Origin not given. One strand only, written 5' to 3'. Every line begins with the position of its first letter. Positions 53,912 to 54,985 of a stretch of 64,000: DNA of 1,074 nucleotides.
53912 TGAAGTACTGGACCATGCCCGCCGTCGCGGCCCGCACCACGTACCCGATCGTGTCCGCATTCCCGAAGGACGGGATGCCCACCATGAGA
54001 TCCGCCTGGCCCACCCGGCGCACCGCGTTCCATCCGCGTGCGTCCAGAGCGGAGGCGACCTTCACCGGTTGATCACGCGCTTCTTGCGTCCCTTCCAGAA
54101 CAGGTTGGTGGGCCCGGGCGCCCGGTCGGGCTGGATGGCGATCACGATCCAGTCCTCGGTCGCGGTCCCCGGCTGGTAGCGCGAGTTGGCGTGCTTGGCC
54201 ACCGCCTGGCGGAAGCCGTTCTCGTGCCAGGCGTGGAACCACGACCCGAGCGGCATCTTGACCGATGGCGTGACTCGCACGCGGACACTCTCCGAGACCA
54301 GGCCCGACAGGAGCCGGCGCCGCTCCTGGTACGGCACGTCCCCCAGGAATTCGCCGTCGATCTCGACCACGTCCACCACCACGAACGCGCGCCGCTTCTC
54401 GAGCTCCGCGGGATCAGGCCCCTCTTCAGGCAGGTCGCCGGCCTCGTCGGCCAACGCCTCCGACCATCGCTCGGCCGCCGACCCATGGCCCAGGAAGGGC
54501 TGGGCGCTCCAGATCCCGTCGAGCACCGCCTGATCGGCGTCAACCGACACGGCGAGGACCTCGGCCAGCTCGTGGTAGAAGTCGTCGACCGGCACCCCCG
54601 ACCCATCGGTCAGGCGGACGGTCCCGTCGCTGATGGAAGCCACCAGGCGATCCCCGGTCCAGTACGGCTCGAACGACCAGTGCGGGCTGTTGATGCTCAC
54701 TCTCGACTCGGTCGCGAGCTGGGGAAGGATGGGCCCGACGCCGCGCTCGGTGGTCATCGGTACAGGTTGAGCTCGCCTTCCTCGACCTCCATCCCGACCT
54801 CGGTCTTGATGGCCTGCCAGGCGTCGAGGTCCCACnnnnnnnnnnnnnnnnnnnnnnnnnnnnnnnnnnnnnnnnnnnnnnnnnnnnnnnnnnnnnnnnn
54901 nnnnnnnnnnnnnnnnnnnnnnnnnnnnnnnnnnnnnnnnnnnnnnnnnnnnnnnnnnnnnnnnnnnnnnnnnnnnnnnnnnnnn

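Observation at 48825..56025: Seven-kb co-directional array: DEAD-box helicase, dead ligase-like, glycosyltransferase, Usp-GpgS fusion, glycerate kinase, endonuclease III, with five overlapping or near-abutting junctions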

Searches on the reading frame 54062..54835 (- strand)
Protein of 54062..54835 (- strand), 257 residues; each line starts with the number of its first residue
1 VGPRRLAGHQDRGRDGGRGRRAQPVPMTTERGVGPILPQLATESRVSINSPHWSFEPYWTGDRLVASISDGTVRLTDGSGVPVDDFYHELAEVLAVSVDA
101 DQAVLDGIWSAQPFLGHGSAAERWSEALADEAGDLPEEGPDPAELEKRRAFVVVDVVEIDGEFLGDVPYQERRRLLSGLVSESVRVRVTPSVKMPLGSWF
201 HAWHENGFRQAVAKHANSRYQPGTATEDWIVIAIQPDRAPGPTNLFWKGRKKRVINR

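Call 3: search_protein_families(library=pfam, proteins=[window:54062-54835:-], max_evalue=0.01)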
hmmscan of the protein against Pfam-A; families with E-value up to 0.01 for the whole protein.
window:54062-54835:- (257 aa): 1 family
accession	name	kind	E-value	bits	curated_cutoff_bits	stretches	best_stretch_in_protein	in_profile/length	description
PF01068.26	DNA_ligase_A_M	-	4.8e-07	30.1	26.2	1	50-230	19-201/204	ATP dependent DNA ligase domain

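Call 5: search_protein_families(library=ncbifam, proteins=[window:54062-54757:-], max_evalue=0.01)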
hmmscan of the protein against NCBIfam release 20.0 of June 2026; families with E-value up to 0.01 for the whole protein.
window:54062-54757:- (231 aa): 10 families
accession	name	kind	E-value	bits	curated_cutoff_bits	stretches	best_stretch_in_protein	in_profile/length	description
NF007210.0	PRK09632.1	equivalog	2.2e-22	79.2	989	1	10-205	478-656/781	ATP-dependent DNA ligase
TIGR02779.1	NHEJ_ligase_lig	equivalog_domain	2.7e-17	62.9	227.75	1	12-204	1-181/302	non-homologous end-joining DNA ligase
NF005796.0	PRK07636.1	subfamily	4.3e-15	55.6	337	1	10-206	3-184/275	ATP-dependent DNA ligase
NF006078.0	PRK08224.1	equivalog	5.2e-12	45.3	296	2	123-198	114-191/350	ATP-dependent DNA ligase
TIGR02776.1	NHEJ_ligase_prk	equivalog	2.5e-09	36.5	373.2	1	25-204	5-173/587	DNA ligase D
NF004628.0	PRK05972.1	subfamily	1.2e-06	26.9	895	1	10-204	244-424/870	ATP-dependent DNA ligase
NF002868.0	PRK03180.1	equivalog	8.5e-05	21.4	641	1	71-205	249-378/509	ATP-dependent DNA ligase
NF006701.0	PRK09247.1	equivalog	0.0038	16.2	543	0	18-204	218-403/540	ATP-dependent DNA ligase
TIGR04120.1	DNA_lig_bact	equivalog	0.0044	16.1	400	1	21-207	217-397/526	cisplatin damage response ATP-dependent DNA ligase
NF007211.0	PRK09633.1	equivalog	0.007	14.8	774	0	124-163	114-152/610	DNA ligase D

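Call 8: find_homologous_proteins(query=window:54062-54757:-)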
Query window:54062-54757:- (231 aa): 173 proteins with E <= 0.001 among 1975 candidates; the best 120 are listed.
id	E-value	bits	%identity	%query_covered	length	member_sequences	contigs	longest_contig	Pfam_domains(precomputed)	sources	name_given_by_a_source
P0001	2.1e-136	471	90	100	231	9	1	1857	PF01068.27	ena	-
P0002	2.6e-129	448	84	100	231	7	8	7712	PF01068.27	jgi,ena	-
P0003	9.4e-121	420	80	98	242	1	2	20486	PF01068.27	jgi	jgi:bifunctional non-homologous end joining protein LigD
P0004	6.3e-120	417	80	97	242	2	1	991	PF01068.27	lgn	-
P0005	6.7e-120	417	79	97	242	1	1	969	PF01068.27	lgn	-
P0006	8.1e-120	417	80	97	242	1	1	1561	PF01068.27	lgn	-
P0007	8.5e-120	417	78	100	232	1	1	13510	PF01068.27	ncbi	ncbi:MAG: hypothetical protein ACRDFZ_08525 [Candidatus Limnocylindria bacterium]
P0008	1.5e-119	416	80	97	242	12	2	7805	PF01068.27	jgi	jgi:ATP-dependent DNA ligase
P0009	1.8e-119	416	80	97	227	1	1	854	PF01068.27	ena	-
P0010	3.3e-119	415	80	97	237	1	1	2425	PF01068.27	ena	-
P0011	5.4e-119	414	79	97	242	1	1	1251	PF01068.27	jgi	jgi:bifunctional non-homologous end joining protein LigD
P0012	1.1e-118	413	79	97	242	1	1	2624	PF01068.27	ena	-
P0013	1.3e-118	413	79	98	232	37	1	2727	PF01068.27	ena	-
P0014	1.4e-118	413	79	97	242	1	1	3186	PF01068.27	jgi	jgi:ATP-dependent DNA ligase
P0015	1.7e-118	412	78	98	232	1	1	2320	PF01068.27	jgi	jgi:bifunctional non-homologous end joining protein LigD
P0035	2.3e-114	399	77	98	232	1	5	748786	PF01068.27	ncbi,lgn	ncbi:MAG: hypothetical protein WEE67_07195 [Chloroflexota bacterium]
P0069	1.7e-73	265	55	95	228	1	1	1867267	PF01068.27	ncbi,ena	-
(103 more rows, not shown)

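Call 9: find_encoding_contigs(protein=P0069, flank=10000, max_places=3)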
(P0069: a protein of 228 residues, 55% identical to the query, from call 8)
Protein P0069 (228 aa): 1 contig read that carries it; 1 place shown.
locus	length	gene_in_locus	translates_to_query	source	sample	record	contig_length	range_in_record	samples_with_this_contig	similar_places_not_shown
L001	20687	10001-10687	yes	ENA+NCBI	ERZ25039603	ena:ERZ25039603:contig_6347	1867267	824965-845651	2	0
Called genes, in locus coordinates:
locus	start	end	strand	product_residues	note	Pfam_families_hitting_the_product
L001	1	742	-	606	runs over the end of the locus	PF19568:Spore_III_AA, PF00004:AAA (weak), PF13238:AAA_18 (weak), PF13604:AAA_30 (weak), PF25516:PTPase, PF01424:R3H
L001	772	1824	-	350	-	-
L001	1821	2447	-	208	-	PF01174:SNO, PF00117:GATase (weak), PF07685:GATase_3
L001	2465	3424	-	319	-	PF01680:SOR_SNZ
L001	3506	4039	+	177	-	PF01844:HNH, PF14279:HNH_5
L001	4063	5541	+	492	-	PF01743:PolyA_pol, PF12627:PolyA_pol_RNAbd, PF01966:HD (weak), PF13735:tRNA_NucTran2_2 (weak)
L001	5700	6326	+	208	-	-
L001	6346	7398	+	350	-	PF01073:3Beta_HSD, PF01370:Epimerase, PF02719:Polysacc_synt_2, PF04321:RmlD_sub_bind, PF05368:NmrA (weak), PF13460:NAD_binding_10, PF16363:GDP_Man_Dehyd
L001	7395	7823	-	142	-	PF01475:FUR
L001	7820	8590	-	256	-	PF02535:Zip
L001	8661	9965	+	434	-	PF04851:ResIII (weak), PF00270:DEAD, PF00271:Helicase_C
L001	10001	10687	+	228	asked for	PF01068:DNA_ligase_A_M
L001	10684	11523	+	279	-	PF00730:HhH-GPD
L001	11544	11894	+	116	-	PF01906:YbjQ_1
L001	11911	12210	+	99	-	-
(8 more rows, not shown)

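Call 10: find_encoding_contigs(protein=P0035, flank=10000, max_places=3)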
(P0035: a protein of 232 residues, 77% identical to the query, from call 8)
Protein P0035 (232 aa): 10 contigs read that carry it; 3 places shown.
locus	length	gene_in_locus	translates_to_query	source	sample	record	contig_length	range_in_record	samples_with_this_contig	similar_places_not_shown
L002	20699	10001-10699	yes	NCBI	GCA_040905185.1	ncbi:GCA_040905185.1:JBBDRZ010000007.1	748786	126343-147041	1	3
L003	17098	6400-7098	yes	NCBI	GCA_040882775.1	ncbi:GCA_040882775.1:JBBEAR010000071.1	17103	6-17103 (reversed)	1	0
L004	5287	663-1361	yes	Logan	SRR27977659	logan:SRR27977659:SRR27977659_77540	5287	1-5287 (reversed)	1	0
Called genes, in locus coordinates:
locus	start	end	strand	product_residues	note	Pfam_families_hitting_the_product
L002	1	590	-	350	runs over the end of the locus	-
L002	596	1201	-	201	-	PF01174:SNO, PF07685:GATase_3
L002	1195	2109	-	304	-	PF01680:SOR_SNZ, PF05690:ThiG (faint)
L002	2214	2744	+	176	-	PF01844:HNH, PF14279:HNH_5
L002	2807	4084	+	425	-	PF01743:PolyA_pol, PF12627:PolyA_pol_RNAbd, PF01966:HD, PF13735:tRNA_NucTran2_2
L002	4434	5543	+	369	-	PF01073:3Beta_HSD, PF01370:Epimerase, PF02719:Polysacc_synt_2, PF04321:RmlD_sub_bind, PF05368:NmrA, PF13460:NAD_binding_10 (weak), PF16363:GDP_Man_Dehyd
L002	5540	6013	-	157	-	PF01475:FUR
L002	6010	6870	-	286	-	PF00950:ABC-3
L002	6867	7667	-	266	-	PF00005:ABC_tran, PF13304:AAA_21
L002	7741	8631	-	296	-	PF01297:ZnuA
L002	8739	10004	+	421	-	PF00270:DEAD, PF04851:ResIII (weak), PF00271:Helicase_C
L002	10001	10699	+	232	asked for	PF01068:DNA_ligase_A_M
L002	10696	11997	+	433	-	PF21969:MGS_GT (weak)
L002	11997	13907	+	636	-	PF00582:Usp, PF00535:Glycos_transf_2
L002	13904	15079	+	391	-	PF02595:Gly_kinase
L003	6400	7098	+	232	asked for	PF01068:DNA_ligase_A_M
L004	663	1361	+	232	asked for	PF01068:DNA_ligase_A_M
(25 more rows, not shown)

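Call 13: find_related_loci(query=A1, collection=genome_contigs, flank=10000)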
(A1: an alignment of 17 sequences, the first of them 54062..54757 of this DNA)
Query A1 (231 aa) in genome_contigs; peptide patterns used: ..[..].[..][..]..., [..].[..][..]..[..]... (x = any residue, [..] = any of these).
110 stretches matched a pattern; 100 encode a relative of the query (tblastn E <= 1e-3); the best 80 are kept; 80 distinct loci.
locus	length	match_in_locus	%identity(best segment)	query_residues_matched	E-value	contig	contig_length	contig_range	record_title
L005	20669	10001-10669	93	1-223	2e-138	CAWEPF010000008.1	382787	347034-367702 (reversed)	MAG: uncultured Chloroflexia bacterium isolate MFD02242.bin.2.244 genome assembly, contig: contig_5056, whole genome sho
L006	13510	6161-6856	78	1-231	1e-120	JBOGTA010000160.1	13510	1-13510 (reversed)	MAG: Candidatus Limnocylindria bacterium isolate M3-S_metawrap_bin.48 k127_2724116, whole genome shotgun sequence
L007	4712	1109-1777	80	9-231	2e-121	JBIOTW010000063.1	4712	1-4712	MAG: Candidatus Limnocylindria bacterium isolate MAG150 k127_2796736, whole genome shotgun sequence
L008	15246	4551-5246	78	1-231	2e-119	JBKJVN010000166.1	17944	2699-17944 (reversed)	MAG: Candidatus Limnocylindria bacterium isolate swi_bin.102 k127_14059152, whole genome shotgun sequence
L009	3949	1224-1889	78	10-231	2e-120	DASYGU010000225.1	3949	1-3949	MAG TPA_asm: Candidatus Limnocylindria bacterium isolate SMAG_U4222 k141_396170, whole genome shotgun sequence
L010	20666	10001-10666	77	10-231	3e-117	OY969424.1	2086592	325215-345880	MAG: uncultured Chloroflexia bacterium isolate MFD06229.bin.c.1 genome assembly, chromosome: 1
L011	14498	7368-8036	78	9-231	8e-117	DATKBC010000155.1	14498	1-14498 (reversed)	MAG TPA_asm: Pleomorphomonadaceae bacterium isolate SMAG_U14410 k141_2854899, whole genome shotgun sequence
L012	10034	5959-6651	76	3-231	3e-116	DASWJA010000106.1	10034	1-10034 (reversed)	MAG TPA_asm: Candidatus Limnocylindria bacterium isolate SMAG_U2883 k141_3047354, whole genome shotgun sequence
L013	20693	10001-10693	74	1-231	6e-116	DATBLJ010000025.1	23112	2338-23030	MAG TPA_asm: Candidatus Limnocylindria bacterium isolate SMAG_U3969 k141_2024917, whole genome shotgun sequence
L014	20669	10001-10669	77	9-231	4e-115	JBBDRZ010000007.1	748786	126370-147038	MAG: Chloroflexota bacterium isolate LejiaC_69_380 Lejia_C_4_length_748786_cov_233, whole genome shotgun sequence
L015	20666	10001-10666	73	10-231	5e-112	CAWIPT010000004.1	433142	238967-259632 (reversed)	MAG: uncultured Chloroflexia bacterium isolate MFD05454.bin.2.164 genome assembly, contig: contig_27990, whole genome sh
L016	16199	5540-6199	75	10-229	3e-110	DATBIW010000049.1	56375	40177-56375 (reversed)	MAG TPA_asm: Candidatus Limnocylindria bacterium isolate SMAG_U3904 k141_450015, whole genome shotgun sequence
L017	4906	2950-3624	70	10-231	2e-104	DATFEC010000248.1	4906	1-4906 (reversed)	MAG TPA_asm: Candidatus Limnocylindria bacterium isolate SMAG_U8597 k141_1465672, whole genome shotgun sequence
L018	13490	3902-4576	69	10-231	4e-95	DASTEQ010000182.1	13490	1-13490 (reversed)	MAG TPA_asm: Candidatus Limnocylindria bacterium isolate SMAG_U851 k141_786085, whole genome shotgun sequence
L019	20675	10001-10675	70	10-231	2e-94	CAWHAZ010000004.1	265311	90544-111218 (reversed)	MAG: uncultured Chloroflexia bacterium isolate MFD00962.bin.1.263 genome assembly, contig: contig_27448, whole genome sh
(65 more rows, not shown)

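Call 16: search_solved_structures(query=A1, max_evalue=0.01, show_alignments=2)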
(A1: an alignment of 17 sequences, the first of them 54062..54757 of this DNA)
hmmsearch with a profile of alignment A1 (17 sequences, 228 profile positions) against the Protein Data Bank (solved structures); distinct sequences matched with E-value up to 0.01: 9.
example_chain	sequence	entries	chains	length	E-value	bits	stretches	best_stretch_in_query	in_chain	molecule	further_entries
6nhx_A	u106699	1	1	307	9.5e-20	74.2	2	116-202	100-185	ATP-dependent DNA ligase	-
6nhz_A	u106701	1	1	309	9.9e-20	74.1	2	116-202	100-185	ATP-dependent DNA ligase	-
1vs0_A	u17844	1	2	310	2.7e-19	72.7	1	6-202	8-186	Putative DNA ligase-like protein Rv0938/MT0965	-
4eq5_A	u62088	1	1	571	2.3e-11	46.8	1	22-208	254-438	DNA ligase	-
2cfm_A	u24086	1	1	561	9.1e-11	44.8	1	22-209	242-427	THERMOSTABLE DNA LIGASE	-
3rr5_A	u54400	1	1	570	5.9e-10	42.2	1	12-209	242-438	DNA ligase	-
9df9_A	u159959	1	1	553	2.4e-08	36.9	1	13-209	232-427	DNA ligase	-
9dfa_A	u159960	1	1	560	2.7e-08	36.7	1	13-209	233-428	DNA ligase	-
3gde_A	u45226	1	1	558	4.8e-08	35.9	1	25-208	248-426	DNA ligase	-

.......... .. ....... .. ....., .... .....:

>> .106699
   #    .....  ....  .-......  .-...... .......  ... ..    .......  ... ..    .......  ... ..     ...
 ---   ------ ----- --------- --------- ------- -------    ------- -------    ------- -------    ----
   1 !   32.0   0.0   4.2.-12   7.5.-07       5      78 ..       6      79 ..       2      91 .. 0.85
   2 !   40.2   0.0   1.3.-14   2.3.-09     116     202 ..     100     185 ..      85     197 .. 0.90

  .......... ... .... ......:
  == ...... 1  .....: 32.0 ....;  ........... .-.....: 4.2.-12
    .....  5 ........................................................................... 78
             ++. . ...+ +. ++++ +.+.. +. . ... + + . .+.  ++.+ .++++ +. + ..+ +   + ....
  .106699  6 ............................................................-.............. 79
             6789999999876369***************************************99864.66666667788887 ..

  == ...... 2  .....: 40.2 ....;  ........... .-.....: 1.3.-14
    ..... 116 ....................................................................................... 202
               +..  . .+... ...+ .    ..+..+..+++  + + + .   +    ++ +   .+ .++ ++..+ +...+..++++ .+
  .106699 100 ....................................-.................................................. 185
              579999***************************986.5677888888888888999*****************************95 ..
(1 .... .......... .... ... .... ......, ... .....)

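Call 36: predict_structure(alignment_id=A1)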
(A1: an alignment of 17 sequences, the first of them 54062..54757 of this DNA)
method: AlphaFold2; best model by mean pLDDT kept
length: 231 residues; sequences in the alignment: 17
mean_pLDDT: 77.9   pTM: 0.73
mean pLDDT of the five models: 77.9, 77.8, 77.5, 74.8, 44.9
residues with pLDDT >= 90: 77; 70-90: 87; 50-70: 43; < 50: 24
segments of 3 or more residues with pLDDT < 50: 1-4, 211-219, 221-231
pLDDT, mean of each block of 10 residues (from residue 1): 56 81 79 91 93 91 91 93 77 67 63 63 86 93 93 80 81 79 88 89 82 43 37 33
secondary structure, 60 per line:
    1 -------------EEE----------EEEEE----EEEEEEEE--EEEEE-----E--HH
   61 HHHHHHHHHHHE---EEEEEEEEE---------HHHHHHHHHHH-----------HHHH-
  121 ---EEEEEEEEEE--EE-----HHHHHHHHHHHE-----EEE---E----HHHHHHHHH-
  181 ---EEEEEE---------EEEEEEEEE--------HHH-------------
elements in order: E14-16 E27-31 E36-43 E46-50 H59-71 E76-84 H94-104 H116-119 E124-133 H143-153 E160-162 H171-179 E184-189 E199-207

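Call 37: search_protein_representatives(alignment_id=A1)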
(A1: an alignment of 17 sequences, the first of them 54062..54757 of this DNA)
Query: 17 sequences, 228 profile positions. Proteins with E-value up to 0.001 (for the whole library): 6483; up to 1e-10: 1128; up to 1e-30: 28. The best 150 are listed.
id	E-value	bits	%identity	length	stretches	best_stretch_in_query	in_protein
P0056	1.4e-110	384.5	-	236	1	3-227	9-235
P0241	2.7e-64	233.1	-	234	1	4-181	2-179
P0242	1.6e-63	230.5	-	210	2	118-225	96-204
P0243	5.8e-60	218.9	-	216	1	4-223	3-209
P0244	6.1e-59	215.6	-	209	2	120-223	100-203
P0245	9.0e-53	195.4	-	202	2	121-221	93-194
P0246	3.9e-51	190.0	-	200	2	117-225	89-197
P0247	4.0e-46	173.6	-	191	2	121-222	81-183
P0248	7.2e-44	166.2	-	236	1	108-226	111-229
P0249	1.3e-41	158.9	-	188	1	45-168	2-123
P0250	1.9e-40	155.1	-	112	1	4-106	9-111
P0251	4.5e-37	144.0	-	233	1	5-204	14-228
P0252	4.8e-36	140.7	-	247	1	4-207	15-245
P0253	1.2e-34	136.1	-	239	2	80-205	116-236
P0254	1.5e-34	135.8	-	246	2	93-204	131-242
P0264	2.1e-31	125.4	-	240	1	5-202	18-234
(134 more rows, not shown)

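Call 40: find_homologous_proteins(query=A2, max_evalue=1e-10)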
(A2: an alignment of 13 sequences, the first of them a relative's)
Query A2 (13 sequences) (233 aa, profile of the alignment): 1853 proteins with E <= 1e-10 among 8000 candidates; the best 120 are listed.
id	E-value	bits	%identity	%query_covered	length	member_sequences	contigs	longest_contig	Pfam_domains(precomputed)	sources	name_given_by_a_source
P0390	2.1e-83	298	99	100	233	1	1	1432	PF01068.27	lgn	-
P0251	3.7e-83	297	100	100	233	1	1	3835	PF01068.27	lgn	-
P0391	4.5e-83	297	100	100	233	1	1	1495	PF01068.27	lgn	-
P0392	6.1e-83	296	96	100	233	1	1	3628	PF01068.27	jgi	jgi:ATP-dependent DNA ligase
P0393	7.4e-83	296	100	100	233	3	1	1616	PF01068.27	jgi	jgi:ATP-dependent DNA ligase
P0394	8.5e-83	296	96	100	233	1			PF01068.27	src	-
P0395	8.6e-83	296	81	100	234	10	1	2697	PF01068.27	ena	-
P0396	4.6e-82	293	82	100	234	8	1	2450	PF01068.27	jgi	-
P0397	5.9e-82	293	94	100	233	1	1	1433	PF01068.27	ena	-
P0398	7.8e-82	293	92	100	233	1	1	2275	PF01068.27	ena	-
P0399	8.3e-82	293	88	100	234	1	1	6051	PF01068.27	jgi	jgi:ATP-dependent DNA ligase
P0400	8.9e-82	292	91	100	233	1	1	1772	PF01068.27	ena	-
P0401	1.3e-81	292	90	100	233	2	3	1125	PF01068.27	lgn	-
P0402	1.5e-81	292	93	100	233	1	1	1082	PF01068.27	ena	-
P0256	1.6e-81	292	45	96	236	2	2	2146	PF01068.27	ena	-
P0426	1.2e-78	282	64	98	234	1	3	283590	PF01068.27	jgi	jgi:ATP-dependent DNA ligase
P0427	1.6e-78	282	61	100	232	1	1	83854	PF01068.27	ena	-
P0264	3.6e-78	281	34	93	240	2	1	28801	-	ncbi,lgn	-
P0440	1.7e-77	278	37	95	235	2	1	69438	PF01068.27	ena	-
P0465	2.8e-76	274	43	98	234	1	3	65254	PF01068.27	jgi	jgi:ATP-dependent DNA ligase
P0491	1.6e-75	272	36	95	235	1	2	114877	PF01068.27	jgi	jgi:ATP-dependent DNA ligase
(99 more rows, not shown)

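Call 41: find_encoding_contigs(protein=P0426, flank=8000, max_places=1)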
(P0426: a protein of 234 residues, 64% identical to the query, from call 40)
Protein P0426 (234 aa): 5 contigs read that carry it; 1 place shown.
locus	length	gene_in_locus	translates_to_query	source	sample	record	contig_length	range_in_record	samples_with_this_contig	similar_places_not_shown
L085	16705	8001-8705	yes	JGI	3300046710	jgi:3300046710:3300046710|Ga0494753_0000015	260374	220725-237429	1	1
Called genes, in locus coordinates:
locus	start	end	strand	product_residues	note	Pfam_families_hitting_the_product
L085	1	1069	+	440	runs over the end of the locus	PF03473:MOSC, PF00583:Acetyltransf_1, PF13508:Acetyltransf_7 (weak)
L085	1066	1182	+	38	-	-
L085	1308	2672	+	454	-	PF00108:Thiolase_N, PF02803:Thiolase_C (weak), PF22691:Thiolase_C_1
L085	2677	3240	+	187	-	PF01796:OB_ChsH2_C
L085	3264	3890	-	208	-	-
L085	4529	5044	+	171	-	PF01844:HNH, PF14279:HNH_5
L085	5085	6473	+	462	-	PF01743:PolyA_pol, PF12627:PolyA_pol_RNAbd, PF01966:HD, PF13735:tRNA_NucTran2_2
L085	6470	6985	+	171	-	PF14559:TPR_19 (weak)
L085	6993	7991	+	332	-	PF01073:3Beta_HSD (weak), PF01370:Epimerase, PF02719:Polysacc_synt_2 (faint), PF04321:RmlD_sub_bind, PF13460:NAD_binding_10 (weak), PF16363:GDP_Man_Dehyd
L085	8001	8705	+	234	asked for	PF01068:DNA_ligase_A_M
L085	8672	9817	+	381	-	-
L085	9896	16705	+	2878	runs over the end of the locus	PF10091:Glycoamylase, PF06165:GH94_b-supersand, PF17167:Glyco_hydro_94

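Call 42: find_encoding_contigs(protein=P0491, flank=8000, max_places=1)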
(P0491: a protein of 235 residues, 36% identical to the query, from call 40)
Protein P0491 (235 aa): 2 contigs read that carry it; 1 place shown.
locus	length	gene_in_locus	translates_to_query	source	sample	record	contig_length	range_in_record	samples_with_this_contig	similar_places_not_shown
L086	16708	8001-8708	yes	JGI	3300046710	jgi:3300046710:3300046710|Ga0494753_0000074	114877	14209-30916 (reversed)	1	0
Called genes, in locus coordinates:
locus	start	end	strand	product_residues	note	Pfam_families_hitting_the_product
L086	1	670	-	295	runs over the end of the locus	PF01680:SOR_SNZ, PF05690:ThiG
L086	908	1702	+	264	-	PF03167:UDG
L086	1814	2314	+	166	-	PF03473:MOSC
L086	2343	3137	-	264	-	PF13468:Glyoxalase_3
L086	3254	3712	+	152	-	PF07884:VKOR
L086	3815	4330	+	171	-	PF01844:HNH, PF14279:HNH_5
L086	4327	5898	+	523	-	PF01743:PolyA_pol, PF12627:PolyA_pol_RNAbd, PF01966:HD, PF13735:tRNA_NucTran2_2 (weak)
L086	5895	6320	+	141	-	PF07719:TPR_2 (faint), PF13424:TPR_12 (weak), PF13432:TPR_16 (weak), PF14559:TPR_19 (weak)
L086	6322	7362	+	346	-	PF01073:3Beta_HSD, PF01370:Epimerase, PF02719:Polysacc_synt_2, PF04321:RmlD_sub_bind, PF05368:NmrA, PF13460:NAD_binding_10, PF16363:GDP_Man_Dehyd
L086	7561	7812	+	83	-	-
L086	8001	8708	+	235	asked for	PF01068:DNA_ligase_A_M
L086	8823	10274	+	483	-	-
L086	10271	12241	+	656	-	PF00582:Usp, PF00535:Glycos_transf_2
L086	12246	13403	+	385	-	PF02595:Gly_kinase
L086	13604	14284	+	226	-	PF00730:HhH-GPD (weak)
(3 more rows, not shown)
